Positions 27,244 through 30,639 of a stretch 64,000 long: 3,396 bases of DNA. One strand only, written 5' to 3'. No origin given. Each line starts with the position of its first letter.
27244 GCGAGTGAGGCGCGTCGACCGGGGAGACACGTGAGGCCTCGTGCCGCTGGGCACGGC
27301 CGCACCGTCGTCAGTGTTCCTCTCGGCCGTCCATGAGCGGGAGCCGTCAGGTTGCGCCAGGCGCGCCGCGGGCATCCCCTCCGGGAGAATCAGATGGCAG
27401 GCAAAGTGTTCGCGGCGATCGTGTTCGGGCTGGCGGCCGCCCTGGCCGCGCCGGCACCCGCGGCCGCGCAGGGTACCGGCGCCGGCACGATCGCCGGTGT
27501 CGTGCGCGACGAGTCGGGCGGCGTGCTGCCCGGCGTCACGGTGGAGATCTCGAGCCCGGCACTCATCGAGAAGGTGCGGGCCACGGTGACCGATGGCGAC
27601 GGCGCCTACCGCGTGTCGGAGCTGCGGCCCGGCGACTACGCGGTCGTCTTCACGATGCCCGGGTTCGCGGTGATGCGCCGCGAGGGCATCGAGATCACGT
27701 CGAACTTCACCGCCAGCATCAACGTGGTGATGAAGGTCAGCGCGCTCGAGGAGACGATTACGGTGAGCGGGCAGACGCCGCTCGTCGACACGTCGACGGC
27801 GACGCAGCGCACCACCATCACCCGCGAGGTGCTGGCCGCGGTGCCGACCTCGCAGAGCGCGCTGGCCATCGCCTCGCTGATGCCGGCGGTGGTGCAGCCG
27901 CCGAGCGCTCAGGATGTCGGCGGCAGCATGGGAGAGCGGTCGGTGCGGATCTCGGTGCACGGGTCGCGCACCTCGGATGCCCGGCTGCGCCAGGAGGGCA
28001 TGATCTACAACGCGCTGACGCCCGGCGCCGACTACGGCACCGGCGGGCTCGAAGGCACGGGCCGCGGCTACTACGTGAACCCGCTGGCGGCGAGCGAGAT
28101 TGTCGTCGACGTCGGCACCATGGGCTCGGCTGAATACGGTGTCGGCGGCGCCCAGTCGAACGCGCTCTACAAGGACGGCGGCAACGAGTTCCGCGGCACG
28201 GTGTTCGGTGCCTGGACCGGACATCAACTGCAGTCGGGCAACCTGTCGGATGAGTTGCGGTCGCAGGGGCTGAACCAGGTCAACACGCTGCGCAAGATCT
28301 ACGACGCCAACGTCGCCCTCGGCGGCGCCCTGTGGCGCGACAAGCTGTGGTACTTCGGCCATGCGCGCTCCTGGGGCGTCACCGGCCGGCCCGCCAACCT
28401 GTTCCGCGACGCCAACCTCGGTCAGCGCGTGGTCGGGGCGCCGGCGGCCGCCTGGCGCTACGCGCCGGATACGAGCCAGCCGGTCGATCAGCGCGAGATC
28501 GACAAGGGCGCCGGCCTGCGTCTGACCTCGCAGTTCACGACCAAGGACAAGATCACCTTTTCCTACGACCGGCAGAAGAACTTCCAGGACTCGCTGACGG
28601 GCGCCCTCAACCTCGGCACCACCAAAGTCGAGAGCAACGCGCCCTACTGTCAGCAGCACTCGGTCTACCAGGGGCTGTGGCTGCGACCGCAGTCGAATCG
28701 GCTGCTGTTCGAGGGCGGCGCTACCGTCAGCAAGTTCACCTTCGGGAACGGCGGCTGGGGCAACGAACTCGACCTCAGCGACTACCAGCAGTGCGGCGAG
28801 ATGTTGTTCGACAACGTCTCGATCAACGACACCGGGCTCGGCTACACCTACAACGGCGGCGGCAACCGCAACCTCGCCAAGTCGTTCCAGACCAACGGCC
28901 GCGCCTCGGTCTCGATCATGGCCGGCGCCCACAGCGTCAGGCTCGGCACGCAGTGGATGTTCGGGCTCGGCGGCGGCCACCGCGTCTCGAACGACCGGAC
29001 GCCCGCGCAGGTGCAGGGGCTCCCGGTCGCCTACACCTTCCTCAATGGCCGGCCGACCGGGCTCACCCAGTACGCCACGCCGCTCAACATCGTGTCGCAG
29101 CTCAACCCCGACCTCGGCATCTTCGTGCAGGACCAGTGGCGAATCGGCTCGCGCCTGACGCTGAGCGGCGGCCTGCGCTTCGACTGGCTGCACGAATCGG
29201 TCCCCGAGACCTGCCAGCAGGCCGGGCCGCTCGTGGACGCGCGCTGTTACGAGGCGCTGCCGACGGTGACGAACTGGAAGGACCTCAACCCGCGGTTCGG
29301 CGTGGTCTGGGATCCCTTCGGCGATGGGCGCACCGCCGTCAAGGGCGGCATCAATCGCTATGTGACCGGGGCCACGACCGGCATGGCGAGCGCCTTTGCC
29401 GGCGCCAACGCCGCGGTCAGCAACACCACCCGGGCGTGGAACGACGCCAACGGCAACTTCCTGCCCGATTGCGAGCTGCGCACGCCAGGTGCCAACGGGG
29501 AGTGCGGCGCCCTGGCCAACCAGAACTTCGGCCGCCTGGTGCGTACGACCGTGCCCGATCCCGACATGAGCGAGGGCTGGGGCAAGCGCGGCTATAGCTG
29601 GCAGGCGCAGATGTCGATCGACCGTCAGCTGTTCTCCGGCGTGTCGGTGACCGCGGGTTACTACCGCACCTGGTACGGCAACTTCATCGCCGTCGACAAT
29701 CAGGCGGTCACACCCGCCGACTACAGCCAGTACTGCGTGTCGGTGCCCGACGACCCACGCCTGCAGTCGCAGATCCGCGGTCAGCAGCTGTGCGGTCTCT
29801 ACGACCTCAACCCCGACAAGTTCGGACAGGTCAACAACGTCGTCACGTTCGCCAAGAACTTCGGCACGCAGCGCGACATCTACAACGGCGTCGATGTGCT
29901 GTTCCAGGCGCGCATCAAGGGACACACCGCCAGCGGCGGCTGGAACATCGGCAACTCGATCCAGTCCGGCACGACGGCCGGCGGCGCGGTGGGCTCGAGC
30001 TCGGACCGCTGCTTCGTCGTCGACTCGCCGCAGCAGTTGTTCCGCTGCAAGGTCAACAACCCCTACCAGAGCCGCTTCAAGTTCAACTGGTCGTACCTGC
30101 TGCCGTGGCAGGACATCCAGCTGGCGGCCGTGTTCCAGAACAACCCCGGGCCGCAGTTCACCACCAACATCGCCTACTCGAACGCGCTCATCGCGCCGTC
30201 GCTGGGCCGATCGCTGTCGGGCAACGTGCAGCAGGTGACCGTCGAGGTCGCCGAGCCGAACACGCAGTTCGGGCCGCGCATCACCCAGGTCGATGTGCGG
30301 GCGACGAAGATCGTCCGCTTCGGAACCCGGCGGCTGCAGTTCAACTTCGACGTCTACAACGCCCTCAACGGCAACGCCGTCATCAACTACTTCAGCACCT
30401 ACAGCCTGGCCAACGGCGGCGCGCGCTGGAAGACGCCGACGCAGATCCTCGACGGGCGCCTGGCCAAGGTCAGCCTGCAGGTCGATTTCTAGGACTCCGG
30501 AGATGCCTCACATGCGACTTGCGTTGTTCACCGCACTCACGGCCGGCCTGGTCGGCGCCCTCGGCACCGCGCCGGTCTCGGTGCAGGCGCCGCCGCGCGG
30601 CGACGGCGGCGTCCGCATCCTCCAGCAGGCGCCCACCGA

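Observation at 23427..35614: Sensor-controlled TonB-receptor locus whose cargo genes are all exported cupin / NHL-propeller / amidohydrolase proteins: a PUL-like system with no recognisable substrate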

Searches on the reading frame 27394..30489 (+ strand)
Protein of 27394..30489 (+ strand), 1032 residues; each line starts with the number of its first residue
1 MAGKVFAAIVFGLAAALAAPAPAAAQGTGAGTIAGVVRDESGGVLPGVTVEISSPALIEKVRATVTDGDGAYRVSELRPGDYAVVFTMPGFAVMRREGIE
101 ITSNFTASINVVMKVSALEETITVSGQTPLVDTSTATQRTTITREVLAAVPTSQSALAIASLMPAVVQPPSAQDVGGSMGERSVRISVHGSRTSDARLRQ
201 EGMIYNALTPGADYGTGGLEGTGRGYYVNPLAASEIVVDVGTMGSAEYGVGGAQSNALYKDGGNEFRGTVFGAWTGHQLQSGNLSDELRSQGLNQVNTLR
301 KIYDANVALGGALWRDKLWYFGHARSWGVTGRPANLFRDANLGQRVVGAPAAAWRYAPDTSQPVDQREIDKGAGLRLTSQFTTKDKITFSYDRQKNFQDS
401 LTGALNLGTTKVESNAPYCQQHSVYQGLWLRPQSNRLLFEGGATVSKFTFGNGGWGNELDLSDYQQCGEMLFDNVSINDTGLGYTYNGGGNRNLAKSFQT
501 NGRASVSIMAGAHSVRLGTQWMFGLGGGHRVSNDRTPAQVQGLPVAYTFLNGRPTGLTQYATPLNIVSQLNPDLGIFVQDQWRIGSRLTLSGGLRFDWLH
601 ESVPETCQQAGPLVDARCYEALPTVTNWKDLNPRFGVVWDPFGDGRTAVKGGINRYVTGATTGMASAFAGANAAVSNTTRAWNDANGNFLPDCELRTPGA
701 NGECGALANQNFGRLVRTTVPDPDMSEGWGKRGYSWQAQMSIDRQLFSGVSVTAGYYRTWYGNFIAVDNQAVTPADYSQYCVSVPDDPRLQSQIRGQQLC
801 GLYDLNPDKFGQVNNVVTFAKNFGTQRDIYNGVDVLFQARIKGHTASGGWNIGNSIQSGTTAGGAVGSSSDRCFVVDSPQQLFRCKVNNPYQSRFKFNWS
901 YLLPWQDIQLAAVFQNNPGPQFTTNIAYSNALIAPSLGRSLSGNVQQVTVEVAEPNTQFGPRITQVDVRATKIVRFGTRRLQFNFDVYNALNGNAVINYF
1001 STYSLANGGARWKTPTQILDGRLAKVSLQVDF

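Call 4: search_protein_families(library=pfam, proteins=[window:27394-30489:+], max_evalue=0.01)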
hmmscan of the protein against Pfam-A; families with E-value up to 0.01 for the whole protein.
window:27394-30489:+ (1032 aa): 6 families
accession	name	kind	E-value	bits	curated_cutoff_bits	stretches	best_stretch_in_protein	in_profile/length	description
PF25183.1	OMP_b-brl_4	-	7.6e-27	94.5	30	2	373-906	157-680/838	Outer membrane beta barrel domain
PF13620.12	CarboxypepD_reg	-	2.1e-15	57.2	32.3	1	32-114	1-82/82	Carboxypeptidase regulatory-like domain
PF13715.12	CarbopepD_reg_2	-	1e-07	32.3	32.2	1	33-119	1-82/88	CarboxypepD_reg-like domain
PF17210.9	SdrD_B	-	8.3e-06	26.4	29.7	1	43-90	22-68/112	SdrD B-like domain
PF00593.30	TonB_dep_Rec_b-barrel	-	2.7e-05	24.7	27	1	443-778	53-314/436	TonB dependent receptor-like, beta-barrel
PF02369.22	Big_1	-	0.00091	19.7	34.9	1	20-81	8-73/93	Bacterial Ig-like domain (group 1)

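Call 5: search_protein_families(library=ncbifam, proteins=[window:27394-30489:+], max_evalue=0.01)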
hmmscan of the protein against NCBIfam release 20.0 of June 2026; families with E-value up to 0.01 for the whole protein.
window:27394-30489:+ (1032 aa): 1 family
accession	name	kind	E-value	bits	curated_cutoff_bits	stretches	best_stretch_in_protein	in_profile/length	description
TIGR04056.1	OMP_RagA_SusC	subfamily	5.4e-07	28.3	368.25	1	32-192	2-146/981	SusC/RagA family TonB-linked outer membrane protein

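Call 70: search_solved_structures(query=window:27394-30489:+, max_evalue=0.01)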
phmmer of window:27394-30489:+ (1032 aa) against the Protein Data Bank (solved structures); distinct sequences matched with E-value up to 0.01: 0.

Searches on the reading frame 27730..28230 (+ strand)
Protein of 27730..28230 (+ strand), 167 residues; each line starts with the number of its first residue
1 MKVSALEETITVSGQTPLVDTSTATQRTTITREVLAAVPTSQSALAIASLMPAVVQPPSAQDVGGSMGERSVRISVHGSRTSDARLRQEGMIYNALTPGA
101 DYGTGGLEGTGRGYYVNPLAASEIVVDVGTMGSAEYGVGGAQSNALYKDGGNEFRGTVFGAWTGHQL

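Call 69: search_protein_families(library=pfam, proteins=[window:27730-28230:+], max_evalue=10)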
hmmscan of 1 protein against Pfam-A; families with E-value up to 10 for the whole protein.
window:27730-28230:+ (167 aa): 0 families
